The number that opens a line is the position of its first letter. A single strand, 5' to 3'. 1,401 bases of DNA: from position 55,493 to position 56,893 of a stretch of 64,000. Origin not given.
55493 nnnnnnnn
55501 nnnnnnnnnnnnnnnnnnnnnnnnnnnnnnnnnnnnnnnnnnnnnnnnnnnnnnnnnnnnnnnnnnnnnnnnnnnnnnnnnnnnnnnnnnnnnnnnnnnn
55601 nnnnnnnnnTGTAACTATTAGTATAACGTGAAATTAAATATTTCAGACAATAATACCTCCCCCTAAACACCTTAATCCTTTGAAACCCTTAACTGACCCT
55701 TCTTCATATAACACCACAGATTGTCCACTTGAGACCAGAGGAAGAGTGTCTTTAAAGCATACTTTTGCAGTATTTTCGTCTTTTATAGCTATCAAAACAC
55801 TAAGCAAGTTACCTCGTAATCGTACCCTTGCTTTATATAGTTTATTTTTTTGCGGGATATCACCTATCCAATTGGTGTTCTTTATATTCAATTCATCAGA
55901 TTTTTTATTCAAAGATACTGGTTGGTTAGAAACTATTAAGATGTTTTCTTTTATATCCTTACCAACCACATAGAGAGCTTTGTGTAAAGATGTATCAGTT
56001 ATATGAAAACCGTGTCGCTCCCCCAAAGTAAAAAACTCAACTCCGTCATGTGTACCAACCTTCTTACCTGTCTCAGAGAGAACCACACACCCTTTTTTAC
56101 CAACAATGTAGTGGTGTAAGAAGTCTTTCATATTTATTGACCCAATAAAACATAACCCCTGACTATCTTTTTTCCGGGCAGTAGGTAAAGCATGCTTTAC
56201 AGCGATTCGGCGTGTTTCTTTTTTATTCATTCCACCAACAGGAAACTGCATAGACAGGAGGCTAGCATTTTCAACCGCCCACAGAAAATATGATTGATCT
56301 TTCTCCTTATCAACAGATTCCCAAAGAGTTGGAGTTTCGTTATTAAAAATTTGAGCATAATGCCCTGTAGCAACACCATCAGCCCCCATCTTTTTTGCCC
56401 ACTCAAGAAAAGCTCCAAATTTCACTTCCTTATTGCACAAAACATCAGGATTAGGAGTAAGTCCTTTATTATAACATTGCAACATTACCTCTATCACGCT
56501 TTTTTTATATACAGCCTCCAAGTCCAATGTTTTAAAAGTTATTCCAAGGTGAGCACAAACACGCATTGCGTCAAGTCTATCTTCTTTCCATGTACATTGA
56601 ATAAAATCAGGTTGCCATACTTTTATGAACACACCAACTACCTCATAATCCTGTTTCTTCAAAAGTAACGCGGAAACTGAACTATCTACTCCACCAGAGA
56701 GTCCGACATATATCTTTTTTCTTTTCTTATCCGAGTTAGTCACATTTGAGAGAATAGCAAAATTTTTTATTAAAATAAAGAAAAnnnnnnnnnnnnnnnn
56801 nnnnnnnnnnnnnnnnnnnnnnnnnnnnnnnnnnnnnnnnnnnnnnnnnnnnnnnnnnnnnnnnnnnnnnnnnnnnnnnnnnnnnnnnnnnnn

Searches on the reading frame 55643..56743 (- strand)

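Call 67: search_protein_families(library=pfam, proteins=[window:55643-56743:-], max_evalue=0.00001)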
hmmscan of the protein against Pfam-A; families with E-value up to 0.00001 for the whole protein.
window:55643-56743:- (366 aa): 4 families
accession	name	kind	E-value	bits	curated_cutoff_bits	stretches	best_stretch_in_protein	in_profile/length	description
PF03054.22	tRNA_Me_trans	-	3.9e-71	239.3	20.6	1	9-201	1-201/202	tRNA methyl transferase HUP domain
PF20259.3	tRNA_Me_trans_M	-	6.1e-17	61.4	27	1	206-272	1-65/66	tRNA methyl transferase PRC-barrel domain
PF20258.4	tRNA_Me_trans_C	-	5.8e-13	49.4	20.6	1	282-365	1-77/77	Aminomethyltransferase beta-barrel domain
PF02540.23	NAD_synthase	-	1.4e-06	28.1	21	1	7-81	17-87/242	NAD synthase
